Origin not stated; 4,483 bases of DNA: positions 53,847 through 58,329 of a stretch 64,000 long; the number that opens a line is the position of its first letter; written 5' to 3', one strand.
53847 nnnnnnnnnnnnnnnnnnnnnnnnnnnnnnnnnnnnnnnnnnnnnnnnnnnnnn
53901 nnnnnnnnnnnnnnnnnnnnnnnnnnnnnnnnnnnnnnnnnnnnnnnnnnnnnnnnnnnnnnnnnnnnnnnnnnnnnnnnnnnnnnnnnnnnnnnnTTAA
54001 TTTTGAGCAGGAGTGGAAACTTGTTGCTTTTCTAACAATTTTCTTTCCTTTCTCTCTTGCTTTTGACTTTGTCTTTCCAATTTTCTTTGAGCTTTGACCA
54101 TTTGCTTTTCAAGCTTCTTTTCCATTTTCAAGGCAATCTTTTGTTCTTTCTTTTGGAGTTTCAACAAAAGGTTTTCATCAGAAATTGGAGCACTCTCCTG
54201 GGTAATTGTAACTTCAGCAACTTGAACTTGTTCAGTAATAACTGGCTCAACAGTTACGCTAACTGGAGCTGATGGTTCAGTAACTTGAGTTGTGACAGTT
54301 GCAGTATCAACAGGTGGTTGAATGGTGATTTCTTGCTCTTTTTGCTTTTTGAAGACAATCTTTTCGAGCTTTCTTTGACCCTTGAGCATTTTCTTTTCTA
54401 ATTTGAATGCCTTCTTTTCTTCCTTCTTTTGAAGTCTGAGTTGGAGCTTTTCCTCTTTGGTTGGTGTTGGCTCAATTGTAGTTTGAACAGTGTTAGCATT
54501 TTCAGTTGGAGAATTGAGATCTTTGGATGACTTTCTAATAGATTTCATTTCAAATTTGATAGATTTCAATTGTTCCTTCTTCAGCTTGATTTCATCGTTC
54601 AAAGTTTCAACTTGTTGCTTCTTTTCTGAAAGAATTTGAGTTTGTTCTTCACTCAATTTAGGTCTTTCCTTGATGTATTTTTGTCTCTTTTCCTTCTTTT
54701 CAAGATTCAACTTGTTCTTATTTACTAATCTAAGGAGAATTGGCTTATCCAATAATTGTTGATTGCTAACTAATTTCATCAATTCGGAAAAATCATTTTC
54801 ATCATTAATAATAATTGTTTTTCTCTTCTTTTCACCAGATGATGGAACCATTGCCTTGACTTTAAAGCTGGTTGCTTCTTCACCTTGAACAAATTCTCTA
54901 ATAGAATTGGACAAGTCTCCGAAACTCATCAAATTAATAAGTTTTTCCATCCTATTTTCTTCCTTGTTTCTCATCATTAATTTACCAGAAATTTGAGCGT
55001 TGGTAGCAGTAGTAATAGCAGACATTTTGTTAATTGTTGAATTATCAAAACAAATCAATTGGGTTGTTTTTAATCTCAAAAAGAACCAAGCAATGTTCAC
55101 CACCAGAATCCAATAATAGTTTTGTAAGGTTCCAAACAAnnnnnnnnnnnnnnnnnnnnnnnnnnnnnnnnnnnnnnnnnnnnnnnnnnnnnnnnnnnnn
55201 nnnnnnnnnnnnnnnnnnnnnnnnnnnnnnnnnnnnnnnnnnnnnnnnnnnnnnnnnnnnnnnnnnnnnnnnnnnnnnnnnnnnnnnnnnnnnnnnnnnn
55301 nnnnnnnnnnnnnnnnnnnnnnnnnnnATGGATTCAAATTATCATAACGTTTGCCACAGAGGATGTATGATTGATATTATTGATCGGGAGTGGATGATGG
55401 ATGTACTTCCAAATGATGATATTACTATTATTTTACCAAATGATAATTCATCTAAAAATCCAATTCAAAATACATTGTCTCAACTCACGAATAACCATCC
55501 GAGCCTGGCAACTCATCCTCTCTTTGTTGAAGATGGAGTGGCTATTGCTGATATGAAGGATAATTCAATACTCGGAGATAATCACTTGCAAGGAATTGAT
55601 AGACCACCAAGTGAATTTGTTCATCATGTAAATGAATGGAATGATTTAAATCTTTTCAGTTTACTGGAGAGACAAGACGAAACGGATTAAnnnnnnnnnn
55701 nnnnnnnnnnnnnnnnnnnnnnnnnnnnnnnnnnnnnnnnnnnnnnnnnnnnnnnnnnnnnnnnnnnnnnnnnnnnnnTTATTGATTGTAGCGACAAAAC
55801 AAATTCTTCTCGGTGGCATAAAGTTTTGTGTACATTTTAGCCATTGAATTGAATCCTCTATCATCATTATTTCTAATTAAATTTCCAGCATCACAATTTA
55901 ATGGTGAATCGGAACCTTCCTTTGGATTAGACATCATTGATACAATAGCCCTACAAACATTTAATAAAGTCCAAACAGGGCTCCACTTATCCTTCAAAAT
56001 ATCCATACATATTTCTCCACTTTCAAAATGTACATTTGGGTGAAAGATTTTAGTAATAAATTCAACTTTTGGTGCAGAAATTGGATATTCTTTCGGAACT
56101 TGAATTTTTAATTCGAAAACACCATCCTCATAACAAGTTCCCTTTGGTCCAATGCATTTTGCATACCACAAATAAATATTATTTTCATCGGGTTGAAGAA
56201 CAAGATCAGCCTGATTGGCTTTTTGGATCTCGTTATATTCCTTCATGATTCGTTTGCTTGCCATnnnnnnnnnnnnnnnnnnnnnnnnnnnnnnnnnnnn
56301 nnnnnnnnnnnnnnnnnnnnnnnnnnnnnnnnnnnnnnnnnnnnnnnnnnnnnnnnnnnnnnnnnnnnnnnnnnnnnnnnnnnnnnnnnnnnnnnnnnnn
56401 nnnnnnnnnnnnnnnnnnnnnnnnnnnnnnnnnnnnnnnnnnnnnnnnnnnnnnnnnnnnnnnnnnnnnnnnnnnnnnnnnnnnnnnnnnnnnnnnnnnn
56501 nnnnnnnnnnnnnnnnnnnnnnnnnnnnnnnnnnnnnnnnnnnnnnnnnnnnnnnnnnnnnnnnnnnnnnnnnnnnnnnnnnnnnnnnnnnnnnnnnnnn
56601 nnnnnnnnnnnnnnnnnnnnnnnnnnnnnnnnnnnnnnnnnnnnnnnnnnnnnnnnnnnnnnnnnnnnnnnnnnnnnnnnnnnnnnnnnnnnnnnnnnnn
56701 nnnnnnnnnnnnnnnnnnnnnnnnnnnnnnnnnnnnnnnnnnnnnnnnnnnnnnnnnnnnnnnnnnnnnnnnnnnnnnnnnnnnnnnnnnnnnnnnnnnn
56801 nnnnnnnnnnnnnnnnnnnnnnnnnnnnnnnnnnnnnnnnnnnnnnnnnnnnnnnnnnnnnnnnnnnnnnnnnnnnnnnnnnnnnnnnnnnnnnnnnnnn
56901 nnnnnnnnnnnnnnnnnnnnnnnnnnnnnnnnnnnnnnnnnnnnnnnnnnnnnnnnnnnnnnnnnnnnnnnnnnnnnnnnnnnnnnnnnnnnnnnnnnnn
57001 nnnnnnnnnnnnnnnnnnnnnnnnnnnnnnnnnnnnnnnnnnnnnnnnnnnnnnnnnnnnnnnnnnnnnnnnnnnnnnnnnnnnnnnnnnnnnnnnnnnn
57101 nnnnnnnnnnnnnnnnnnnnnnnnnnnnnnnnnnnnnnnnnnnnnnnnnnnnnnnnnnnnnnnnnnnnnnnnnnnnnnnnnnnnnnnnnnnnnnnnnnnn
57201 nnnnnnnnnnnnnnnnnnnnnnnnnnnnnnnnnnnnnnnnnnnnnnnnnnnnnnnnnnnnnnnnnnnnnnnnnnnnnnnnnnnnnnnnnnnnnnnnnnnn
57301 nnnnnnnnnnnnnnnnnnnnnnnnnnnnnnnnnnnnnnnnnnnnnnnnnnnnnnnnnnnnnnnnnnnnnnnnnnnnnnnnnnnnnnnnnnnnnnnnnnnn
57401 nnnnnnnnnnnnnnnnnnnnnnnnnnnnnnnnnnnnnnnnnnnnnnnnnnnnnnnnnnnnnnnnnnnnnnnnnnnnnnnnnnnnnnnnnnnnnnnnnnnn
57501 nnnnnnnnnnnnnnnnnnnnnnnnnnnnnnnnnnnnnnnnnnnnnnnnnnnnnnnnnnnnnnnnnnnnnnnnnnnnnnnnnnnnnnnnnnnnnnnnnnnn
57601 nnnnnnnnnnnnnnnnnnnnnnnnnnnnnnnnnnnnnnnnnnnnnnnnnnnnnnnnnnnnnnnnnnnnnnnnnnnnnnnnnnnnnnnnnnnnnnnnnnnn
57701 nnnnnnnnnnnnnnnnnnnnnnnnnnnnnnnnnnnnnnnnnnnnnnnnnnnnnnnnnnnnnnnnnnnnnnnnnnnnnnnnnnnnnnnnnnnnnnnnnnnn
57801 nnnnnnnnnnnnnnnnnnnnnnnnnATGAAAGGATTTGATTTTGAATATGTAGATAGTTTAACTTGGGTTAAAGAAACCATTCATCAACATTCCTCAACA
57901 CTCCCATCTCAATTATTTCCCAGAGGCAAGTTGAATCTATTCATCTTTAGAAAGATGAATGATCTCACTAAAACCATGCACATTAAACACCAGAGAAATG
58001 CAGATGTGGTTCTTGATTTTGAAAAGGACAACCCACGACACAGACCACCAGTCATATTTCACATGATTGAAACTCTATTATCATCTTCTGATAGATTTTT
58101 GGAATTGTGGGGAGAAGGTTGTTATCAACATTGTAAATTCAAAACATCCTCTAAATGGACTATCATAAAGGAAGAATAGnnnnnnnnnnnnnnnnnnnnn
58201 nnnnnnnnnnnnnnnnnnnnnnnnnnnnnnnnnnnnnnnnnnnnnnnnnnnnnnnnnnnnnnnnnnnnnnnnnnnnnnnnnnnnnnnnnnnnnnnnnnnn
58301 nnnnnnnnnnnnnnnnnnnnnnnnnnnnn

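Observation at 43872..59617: Recurrent GC-rich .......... (E2F-consensus) element in four promoters, including that of MAD2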

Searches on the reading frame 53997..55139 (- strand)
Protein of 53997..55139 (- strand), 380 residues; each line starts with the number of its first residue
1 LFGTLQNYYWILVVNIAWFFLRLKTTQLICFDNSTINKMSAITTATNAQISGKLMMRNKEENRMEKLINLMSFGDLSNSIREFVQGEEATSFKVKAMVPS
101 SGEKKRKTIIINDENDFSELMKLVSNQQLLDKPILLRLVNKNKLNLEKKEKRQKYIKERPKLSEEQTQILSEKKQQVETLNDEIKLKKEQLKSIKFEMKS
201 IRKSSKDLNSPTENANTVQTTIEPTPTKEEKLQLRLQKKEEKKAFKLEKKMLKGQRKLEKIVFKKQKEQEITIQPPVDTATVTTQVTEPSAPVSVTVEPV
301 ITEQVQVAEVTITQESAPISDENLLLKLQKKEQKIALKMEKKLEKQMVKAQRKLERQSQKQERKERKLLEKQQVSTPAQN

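Call 10: search_protein_families(library=pfam, proteins=[window:53997-55139:-], max_evalue=0.01)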
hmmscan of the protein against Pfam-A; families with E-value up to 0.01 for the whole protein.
window:53997-55139:- (380 aa): 0 families

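Call 50: search_solved_structures(query=window:53997-55139:-, max_evalue=0.01)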
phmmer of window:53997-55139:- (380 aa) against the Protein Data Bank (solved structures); distinct sequences matched with E-value up to 0.01: 0.

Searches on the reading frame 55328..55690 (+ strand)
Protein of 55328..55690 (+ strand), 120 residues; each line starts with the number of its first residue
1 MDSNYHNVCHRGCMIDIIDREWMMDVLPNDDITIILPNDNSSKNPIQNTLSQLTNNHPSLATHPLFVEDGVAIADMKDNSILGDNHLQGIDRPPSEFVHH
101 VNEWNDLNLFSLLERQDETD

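Call 10: search_protein_families(library=pfam, proteins=[window:55328-55690:+], max_evalue=0.01)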
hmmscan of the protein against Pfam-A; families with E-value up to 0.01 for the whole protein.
window:55328-55690:+ (120 aa): 1 family
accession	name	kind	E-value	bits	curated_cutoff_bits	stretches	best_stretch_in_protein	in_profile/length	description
PF05839.16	Apc13p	-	1.1e-07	32.3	22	1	1-115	1-83/89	Apc13p protein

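Call 25: find_encoding_contigs(protein=window:55328-55690:+, flank=10000, max_places=4)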
Protein window:55328-55690:+ (120 aa): no gene with exactly this product is on record in the collection.

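Call 59: find_related_loci(query=window:55328-55690:+, collection=metagenome_contigs, flank=3000)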
Query window:55328-55690:+ (120 aa) in metagenome_contigs; peptide patterns used: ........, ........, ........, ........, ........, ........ (x = any residue, [..] = any of these).
101 stretches matched a pattern, but none encodes a relative of the query by tblastn (E <= 1e-3).

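Call 74: find_homologous_proteins(query=window:55328-55690:+, max_evalue=0.001)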
Query window:55328-55690:+ (120 aa): 4 proteins with E <= 0.001 among 12 candidates.
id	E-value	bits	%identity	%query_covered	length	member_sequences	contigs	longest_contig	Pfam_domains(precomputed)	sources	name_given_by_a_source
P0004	1.3e-75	269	100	100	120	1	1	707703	PF05839.17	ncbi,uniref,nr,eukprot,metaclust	ncbi:predicted protein [Naegleria gruberi]|uniref:Predicted protein n=1 Tax=Naegleria gruberi TaxID=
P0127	7.2e-55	202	81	100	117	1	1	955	PF05839.17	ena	-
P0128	1.4e-44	169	69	98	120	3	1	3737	PF05839.17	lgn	-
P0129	1.6e-40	156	64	100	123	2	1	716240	PF05839.17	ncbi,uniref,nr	ncbi:hypothetical protein C9374_002049 [Naegleria lovaniensis]|uniref:Anaphase-promoting complex sub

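Call 75: find_encoding_contigs(protein=P0129, flank=10000, max_places=3)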
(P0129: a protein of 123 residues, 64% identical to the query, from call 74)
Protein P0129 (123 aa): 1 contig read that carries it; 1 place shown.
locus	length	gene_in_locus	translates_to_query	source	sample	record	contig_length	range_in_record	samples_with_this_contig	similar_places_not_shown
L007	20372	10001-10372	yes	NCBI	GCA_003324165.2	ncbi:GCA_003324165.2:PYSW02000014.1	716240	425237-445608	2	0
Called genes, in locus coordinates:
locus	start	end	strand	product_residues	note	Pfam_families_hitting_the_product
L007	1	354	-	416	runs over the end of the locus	PF06218:NPR2, PF24064:HTH_NPRL3 (faint)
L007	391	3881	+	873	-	PF12251:SNAPC3, PF00091:Tubulin, PF03953:Tubulin_C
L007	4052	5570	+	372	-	PF00887:ACBP, PF00106:adh_short, PF08659:KR, PF13561:adh_short_C2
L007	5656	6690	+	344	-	PF00849:PseudoU_synth_2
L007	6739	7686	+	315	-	-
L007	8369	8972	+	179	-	-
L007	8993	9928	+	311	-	-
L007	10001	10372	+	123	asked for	PF05839:Apc13p (weak)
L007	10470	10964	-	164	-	PF00179:UQ_con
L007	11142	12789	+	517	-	PF05063:MT-A70 (weak)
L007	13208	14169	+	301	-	-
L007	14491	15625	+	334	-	PF00025:Arf (weak), PF00071:Ras, PF08477:Roc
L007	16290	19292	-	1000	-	-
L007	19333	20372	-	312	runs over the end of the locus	-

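Call 76: find_encoding_contigs(protein=P0128, flank=5000, max_places=3)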
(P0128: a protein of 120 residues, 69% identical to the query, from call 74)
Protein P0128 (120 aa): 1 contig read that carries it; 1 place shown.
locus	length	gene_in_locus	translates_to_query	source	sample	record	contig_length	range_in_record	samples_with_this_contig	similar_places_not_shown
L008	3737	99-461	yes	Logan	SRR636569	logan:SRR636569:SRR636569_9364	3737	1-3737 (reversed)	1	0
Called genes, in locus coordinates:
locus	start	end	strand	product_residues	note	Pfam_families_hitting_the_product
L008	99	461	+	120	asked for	PF05839:Apc13p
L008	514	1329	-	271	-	PF00179:UQ_con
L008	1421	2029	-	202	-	-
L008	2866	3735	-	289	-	?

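Call 77: find_encoding_contigs(protein=P0127, flank=5000, max_places=3)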
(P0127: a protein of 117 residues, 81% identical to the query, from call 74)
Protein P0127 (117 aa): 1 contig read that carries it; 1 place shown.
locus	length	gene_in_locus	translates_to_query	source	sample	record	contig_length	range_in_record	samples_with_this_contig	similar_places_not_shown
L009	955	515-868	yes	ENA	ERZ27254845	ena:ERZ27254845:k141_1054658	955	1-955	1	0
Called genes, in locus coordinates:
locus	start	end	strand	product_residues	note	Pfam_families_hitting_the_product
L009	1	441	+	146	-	?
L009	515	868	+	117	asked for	PF05839:Apc13p (weak)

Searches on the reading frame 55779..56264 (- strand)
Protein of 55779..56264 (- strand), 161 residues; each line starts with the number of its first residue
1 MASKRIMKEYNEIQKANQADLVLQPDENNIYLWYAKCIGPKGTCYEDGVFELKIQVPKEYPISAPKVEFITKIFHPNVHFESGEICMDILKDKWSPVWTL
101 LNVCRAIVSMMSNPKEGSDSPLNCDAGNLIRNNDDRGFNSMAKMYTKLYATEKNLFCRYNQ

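Call 23: search_protein_families(library=pfam, proteins=[window:55779-56264:-], max_evalue=0.001)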
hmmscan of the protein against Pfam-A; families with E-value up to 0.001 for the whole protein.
window:55779-56264:- (161 aa): 2 families
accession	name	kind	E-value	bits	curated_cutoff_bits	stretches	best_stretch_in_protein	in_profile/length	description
PF00179.31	UQ_con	-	5.7e-43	146.3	27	1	5-145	1-139/140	Ubiquitin-conjugating enzyme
PF08694.16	UFC1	-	0.00015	21.9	25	1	9-99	36-121/155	Ubiquitin-fold modifier-conjugating enzyme 1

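Call 49: search_solved_structures(query=window:55779-56264:-, max_evalue=1e-30)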
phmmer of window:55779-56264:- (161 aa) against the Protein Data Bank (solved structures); distinct sequences matched with E-value up to 1e-30: 1.
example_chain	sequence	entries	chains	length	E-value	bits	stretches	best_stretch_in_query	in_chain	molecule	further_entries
6xod_A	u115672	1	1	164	4e-56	192.8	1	4-153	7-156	Protein PEROXIN-4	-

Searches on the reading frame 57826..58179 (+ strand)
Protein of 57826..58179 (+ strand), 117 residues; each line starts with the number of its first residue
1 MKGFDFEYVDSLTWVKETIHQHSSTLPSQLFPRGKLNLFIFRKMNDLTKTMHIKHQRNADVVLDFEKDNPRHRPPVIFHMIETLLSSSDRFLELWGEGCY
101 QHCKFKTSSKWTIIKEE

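Call 23: search_protein_families(library=pfam, proteins=[window:57826-58179:+], max_evalue=0.001)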
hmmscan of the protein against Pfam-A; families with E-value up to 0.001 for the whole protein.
window:57826-58179:+ (117 aa): 1 family
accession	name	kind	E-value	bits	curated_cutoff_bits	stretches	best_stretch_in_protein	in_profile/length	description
PF05063.20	MT-A70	-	2.2e-05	24.9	23.9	1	4-97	66-160/172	MT-A70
